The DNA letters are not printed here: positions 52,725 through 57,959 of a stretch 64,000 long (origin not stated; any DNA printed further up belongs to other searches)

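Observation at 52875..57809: A 1644-aa soluble protein whose only recognisable domain is a C-terminal AAA+ module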

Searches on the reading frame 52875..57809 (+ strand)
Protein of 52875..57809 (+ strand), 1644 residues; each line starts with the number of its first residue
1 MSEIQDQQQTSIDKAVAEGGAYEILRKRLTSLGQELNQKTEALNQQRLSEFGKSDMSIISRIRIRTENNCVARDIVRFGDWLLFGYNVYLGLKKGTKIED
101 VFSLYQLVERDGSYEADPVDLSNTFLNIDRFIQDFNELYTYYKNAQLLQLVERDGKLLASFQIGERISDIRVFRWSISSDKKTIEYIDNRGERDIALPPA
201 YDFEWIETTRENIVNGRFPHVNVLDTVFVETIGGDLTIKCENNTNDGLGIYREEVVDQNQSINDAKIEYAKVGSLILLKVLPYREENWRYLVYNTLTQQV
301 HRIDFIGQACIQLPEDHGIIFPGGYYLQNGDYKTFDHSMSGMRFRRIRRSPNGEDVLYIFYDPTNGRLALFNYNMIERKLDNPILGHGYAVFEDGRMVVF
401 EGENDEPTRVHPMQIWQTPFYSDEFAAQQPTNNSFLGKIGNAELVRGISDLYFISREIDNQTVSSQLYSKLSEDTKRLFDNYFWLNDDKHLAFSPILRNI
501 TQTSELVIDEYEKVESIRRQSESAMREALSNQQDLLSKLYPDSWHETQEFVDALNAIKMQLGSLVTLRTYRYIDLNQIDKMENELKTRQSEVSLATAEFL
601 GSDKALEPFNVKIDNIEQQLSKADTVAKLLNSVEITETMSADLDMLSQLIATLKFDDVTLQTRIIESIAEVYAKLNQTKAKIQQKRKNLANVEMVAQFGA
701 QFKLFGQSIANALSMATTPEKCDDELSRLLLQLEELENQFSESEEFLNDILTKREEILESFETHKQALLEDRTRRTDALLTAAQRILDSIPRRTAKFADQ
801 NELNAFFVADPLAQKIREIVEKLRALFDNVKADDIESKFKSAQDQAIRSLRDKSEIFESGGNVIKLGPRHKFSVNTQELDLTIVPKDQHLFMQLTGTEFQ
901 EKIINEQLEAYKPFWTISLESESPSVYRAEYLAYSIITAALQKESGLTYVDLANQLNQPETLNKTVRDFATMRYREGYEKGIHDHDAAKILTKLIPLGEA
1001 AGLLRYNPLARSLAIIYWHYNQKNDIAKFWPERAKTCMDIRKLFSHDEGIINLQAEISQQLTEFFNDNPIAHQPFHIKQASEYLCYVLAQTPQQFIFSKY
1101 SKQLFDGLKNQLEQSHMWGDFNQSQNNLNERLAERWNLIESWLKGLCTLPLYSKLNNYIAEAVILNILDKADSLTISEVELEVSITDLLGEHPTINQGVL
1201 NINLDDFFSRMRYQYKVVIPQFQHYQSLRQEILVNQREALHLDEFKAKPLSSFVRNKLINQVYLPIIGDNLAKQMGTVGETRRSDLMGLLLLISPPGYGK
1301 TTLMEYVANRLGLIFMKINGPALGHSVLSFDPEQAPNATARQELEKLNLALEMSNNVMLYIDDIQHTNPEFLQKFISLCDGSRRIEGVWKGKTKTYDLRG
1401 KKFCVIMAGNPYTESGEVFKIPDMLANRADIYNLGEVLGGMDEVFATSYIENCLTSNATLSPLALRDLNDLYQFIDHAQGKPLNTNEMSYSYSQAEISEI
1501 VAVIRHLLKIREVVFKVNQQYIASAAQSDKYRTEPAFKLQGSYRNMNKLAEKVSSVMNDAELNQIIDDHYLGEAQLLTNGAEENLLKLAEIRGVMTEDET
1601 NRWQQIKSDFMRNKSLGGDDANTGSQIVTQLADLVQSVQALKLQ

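Call 5: search_protein_families(library=pfam, proteins=[window:52875-57809:+], max_evalue=0.01)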
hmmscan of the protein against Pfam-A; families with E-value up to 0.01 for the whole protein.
window:52875-57809:+ (1644 aa): 7 families
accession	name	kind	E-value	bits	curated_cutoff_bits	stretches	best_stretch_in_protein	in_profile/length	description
PF12458.13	DUF3686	-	2.4e-203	676.1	25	1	35-483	1-448/448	ATPase involved in DNA repair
PF25472.1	DUF7902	-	4.2e-22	78.6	26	1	604-688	1-85/85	Domain of unknown function (DUF7902)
PF00004.35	AAA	-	1.5e-07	32.4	21.2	1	1290-1410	1-109/131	ATPase family associated with various cellular activities (AAA)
PF07728.20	AAA_5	-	6.1e-07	30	22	1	1290-1417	2-127/139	AAA domain (dynein-related subfamily)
PF13401.12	AAA_22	-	6.8e-05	23.6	27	1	1288-1381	6-110/130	AAA domain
PF05496.18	RuvB_N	-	0.0006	20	27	1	1281-1325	27-71/159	Holliday junction DNA helicase RuvB P-loop domain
PF05596.16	Taeniidae_ag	-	0.0032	17.7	31.9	0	801-831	8-38/55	Taeniidae antigen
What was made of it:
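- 52977..54323 (+): DUF3686 region (aa 35-483): the end of the N-terminal helical hairpin plus a predicted beta-propeller. Pfam E=2.4e-203 (call 5).
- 54324..55484 (+): Long-helix / coiled-coil stalk (aa ~484-870), including DUF7902 at aa 604-688 (nt 54684-54938). DUF7902 E=4e-22 (call 5).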

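Call 6: search_protein_families(library=ncbifam, proteins=[window:52875-57809:+], max_evalue=0.01)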
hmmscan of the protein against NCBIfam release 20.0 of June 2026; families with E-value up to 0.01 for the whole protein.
window:52875-57809:+ (1644 aa): 3 families
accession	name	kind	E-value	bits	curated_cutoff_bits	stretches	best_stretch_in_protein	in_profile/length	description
NF000868.0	PRK00080.1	equivalog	0.00017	20.6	282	1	1281-1325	45-89/330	Holliday junction branch migration DNA helicase RuvB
TIGR01243.1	CDC48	subfamily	0.0013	17.1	802.65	1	1290-1323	215-248/733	CDC48 family AAA ATPase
TIGR00635.1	ruvB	equivalog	0.0017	17.5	299.05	1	1282-1324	25-67/305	Holliday junction branch migration DNA helicase RuvB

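Call 7: search_solved_structures(query=window:52875-57809:+, max_evalue=1, show_alignments=2)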
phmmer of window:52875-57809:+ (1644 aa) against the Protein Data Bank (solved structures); distinct sequences matched with E-value up to 1: 100 (the best 60 are shown).
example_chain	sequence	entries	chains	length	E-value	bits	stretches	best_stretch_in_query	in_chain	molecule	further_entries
6chs_H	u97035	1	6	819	8.7e-05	23.3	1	1290-1370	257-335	Putative cell division control protein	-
7wub_C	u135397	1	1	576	0.00019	22.2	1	1290-1333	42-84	Transitional endoplasmic reticulum ATPase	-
7wub_D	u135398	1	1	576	0.00019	22.2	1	1290-1333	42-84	Transitional endoplasmic reticulum ATPase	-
5vc7_A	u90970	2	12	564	0.00019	22.2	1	1290-1324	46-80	VCP-like ATPase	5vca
6mck_A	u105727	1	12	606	0.00022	22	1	1290-1333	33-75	Transitional endoplasmic reticulum ATPase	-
7lmy_A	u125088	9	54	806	0.00037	21.2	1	1290-1332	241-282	Transitional endoplasmic reticulum ATPase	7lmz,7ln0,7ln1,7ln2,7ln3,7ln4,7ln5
7rlj_A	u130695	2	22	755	0.00037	21.2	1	1290-1333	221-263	Transitional endoplasmic reticulum ATPase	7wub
7rlb_A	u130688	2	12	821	0.00038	21.2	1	1290-1332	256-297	Transitional endoplasmic reticulum ATPase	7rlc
8yka_A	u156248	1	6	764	0.00038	21.2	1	1290-1333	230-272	Transitional endoplasmic reticulum ATPase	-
5g4g_A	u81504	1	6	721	0.00039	21.2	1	1290-1324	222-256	VCP-LIKE ATPASE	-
5g4f_A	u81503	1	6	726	0.00039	21.2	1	1290-1324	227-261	VCP-LIKE ATPASE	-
7y4w_A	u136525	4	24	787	0.00042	21.1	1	1290-1333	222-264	Transitional endoplasmic reticulum ATPase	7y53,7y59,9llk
5c18_A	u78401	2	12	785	0.00042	21.1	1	1290-1333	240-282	Transitional endoplasmic reticulum ATPase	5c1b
5c19_A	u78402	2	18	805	0.00044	21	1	1290-1332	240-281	Transitional endoplasmic reticulum ATPase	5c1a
7k57_A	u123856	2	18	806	0.00044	21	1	1290-1332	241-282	Transitional endoplasmic reticulum ATPase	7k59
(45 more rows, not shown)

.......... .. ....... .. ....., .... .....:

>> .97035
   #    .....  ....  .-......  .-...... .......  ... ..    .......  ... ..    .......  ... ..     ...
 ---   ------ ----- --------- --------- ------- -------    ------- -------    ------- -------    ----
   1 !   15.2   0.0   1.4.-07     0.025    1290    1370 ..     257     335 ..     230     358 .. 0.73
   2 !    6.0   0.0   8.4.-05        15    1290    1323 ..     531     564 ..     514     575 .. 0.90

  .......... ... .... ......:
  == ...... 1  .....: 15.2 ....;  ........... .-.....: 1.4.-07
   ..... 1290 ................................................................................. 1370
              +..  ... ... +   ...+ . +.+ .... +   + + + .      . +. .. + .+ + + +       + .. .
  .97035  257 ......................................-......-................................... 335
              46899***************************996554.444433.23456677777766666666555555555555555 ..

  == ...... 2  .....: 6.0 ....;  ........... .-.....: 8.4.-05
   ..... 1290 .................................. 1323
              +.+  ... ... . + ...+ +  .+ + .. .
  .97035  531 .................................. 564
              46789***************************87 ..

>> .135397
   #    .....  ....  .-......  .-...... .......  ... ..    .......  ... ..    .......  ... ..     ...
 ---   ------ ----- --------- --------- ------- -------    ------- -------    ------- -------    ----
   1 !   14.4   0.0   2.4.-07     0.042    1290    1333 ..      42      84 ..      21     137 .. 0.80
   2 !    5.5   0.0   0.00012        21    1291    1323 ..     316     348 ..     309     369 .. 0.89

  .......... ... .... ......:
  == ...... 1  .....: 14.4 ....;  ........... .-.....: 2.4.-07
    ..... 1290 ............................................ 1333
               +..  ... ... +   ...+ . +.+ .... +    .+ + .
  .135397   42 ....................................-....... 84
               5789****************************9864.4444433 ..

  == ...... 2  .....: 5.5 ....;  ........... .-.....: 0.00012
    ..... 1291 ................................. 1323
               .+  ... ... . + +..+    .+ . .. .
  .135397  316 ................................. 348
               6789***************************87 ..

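Call 9: find_homologous_proteins(query=window:52875-57809:+, max_evalue=0.00001)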
Query window:52875-57809:+ (1644 aa): 5563 proteins with E <= 0.00001 among 8000 candidates; the best 120 are listed.
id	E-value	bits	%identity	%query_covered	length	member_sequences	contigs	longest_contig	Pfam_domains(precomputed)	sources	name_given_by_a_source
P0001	0.0e+0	3693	100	100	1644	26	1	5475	PF12458.14,PF00004.36,PF07728.21,PF25472.2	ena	-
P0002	0.0e+0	3620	98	100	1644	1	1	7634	PF12458.14,PF00004.36,PF07728.21,PF25472.2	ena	-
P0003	0.0e+0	3618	98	100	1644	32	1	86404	PF12458.14,PF00004.36,PF07728.21,PF25472.2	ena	-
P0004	0.0e+0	3606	97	100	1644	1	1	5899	PF12458.14,PF00004.36,PF07728.21,PF25472.2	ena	-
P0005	0.0e+0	3594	97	100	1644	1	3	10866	PF12458.14,PF00004.36,PF07728.21,PF25472.2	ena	-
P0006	0.0e+0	3591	97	100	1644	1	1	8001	PF12458.14,PF00004.36,PF07728.21,PF25472.2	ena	-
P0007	0.0e+0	3588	97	100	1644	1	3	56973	PF12458.14,PF00004.36,PF07728.21,PF25472.2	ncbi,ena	-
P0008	0.0e+0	3415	92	100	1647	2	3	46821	PF12458.14,PF00004.36,PF13401.13,PF07728.21,PF25472.2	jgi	jgi:hypothetical protein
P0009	0.0e+0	3320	89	100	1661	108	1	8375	PF12458.14,PF00004.36,PF07728.21,PF25472.2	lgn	-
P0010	0.0e+0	3298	88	100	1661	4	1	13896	PF12458.14,PF00004.36,PF07728.21,PF25472.2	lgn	-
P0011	0.0e+0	3235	86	100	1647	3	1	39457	PF12458.14,PF00004.36,PF13401.13,PF07728.21,PF25472.2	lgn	-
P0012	0.0e+0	3226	86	100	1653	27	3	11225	PF12458.14,PF00004.36,PF07728.21,PF25472.2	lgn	-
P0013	0.0e+0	3221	86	100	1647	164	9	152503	PF12458.14,PF00004.36,PF07728.21,PF25472.2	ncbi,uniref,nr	ncbi:DNA repair ATPase [Gilliamella apicola]|uniref:DNA repair ATPase n=1 Tax=Gilliamella apicola Ta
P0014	0.0e+0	3198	85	100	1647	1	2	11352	PF12458.14,PF00004.36,PF07728.21,PF25472.2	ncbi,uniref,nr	ncbi:DNA repair ATPase [Gilliamella sp. Imp1-1]|uniref:DNA repair ATPase n=1 Tax=Gilliamella sp. Imp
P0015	0.0e+0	3175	84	100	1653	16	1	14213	PF12458.14,PF00004.36,PF07728.21,PF25472.2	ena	-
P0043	0.0e+0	2554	67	100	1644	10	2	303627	PF12458.14,PF00004.36,PF25472.2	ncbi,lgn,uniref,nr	ncbi:DNA repair ATPase [Proteus mirabilis]|uniref:DNA repair ATPase n=1 Tax=Proteus mirabilis TaxID=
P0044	0.0e+0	2549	67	100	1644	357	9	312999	PF12458.14,PF00004.36,PF25472.2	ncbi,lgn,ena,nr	ncbi:TPA: DNA repair ATPase [Proteus mirabilis]|nr:DNA repair ATPase [Proteus mirabilis] HEK0558875.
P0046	0.0e+0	2545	67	100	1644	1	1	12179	PF12458.14,PF00004.36,PF25472.2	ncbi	ncbi:DNA repair ATPase [Proteus mirabilis]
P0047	0.0e+0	2545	67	100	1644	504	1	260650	PF12458.14,PF00004.36,PF25472.2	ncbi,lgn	-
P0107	0.0e+0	2314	61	99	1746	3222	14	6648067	PF12458.14,PF00004.36,PF07728.21,PF25472.2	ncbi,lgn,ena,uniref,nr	ncbi:DNA repair ATPase [Pseudomonas aeruginosa]|uniref:DNA repair ATPase n=1 Tax=Pseudomonas aerugin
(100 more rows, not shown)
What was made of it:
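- On DUF3686-DUF7902-AAA family ('DNA repair ATPase', BacE/PA3728 orthologues): Coverage is 99-100% at 61-100% identity to Gilliamella, Proteus, Pseudomonas and Lysobacter proteins (call 9).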

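Call 20: find_encoding_contigs(protein=P0107, flank=10000, max_places=2)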
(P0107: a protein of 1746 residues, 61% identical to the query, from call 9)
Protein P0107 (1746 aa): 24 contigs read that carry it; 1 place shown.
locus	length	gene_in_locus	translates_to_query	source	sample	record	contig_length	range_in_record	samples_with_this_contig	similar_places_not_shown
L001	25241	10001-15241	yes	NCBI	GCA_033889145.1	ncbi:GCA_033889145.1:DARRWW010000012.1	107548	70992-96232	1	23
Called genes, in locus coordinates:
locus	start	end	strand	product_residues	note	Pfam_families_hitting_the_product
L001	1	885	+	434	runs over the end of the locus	PF03447:NAD_binding_3, PF00742:Homoserine_dh, PF01842:ACT, PF22629:ACT_AHAS_ss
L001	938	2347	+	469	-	PF14821:Thr_synth_N, PF00291:PALP, PF24857:THR4_C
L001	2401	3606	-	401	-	PF07224:Chlorophyllase (weak), PF12740:PETase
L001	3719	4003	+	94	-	PF12021:DUF3509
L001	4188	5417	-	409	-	PF02515:CoA_transf_3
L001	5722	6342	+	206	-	PF09938:DUF2170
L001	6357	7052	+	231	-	PF04012:PspA_IM30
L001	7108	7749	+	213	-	-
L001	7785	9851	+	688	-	-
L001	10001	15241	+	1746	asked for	PF12458:DUF3686, PF25472:DUF7902, PF00004:AAA (faint), PF07728:AAA_5 (faint)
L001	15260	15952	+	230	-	PF07894:SACK1 (faint), PF13091:PLDc_2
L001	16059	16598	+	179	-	PF07152:YaeQ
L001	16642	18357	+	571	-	PF01368:DHH, PF02272:DHHA1, PF17768:RecJ_OB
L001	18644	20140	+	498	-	PF07504:FTP (weak), PF03413:PepSY, PF01447:Peptidase_M4, PF02868:Peptidase_M4_C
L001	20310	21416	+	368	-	PF00724:Oxidored_FMN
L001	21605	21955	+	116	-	-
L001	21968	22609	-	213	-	PF00440:TetR_N, PF14246:TetR_C_7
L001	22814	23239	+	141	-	-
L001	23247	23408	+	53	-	-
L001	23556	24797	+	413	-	PF07690:MFS_1, PF00083:Sugar_tr, PF07690:MFS_1 (weak)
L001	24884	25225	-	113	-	PF00254:FKBP_C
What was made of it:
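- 52875..57809 (+): bacE orthologue: the 1644-aa soluble DUF3686-DUF7902-AAA+ protein that is the subject of the finding. It is 61% identical over the full length to P. aeruginosa P0107, which sits at the PA3728 position (call 20).
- On MoxR / dynein-related AAA_5 group: No VWA hit appears in any operon gene here or in L001 (calls 5, 20).
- The P. aeruginosa locus L001 has the same gene order and is followed by PLD, YaeQ, RecJ and an M4 peptidase, which places P0107 at PA3728 (call 20). The protein is very conserved, at 61% identity between Orbaceae and Pseudomonas over 1,644 aa, and lies at a fixed position between core genes in P. aeruginosa (calls 9, 20). No VWA partner, which is typical for MoxR, is present in the operon (calls 5, 20).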

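Call 22: search_protein_families(library=padloc, proteins=[window:52875-57809:+], max_evalue=0.01)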
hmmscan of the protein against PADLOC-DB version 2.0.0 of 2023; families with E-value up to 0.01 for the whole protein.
window:52875-57809:+ (1644 aa): 2 families
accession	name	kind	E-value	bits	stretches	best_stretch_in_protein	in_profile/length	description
PDLC04232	IetA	-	0.0063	14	1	1290-1319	119-148/330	-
PDLC04140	mad8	-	0.0073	13.9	0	1287-1339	27-68/314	mads_8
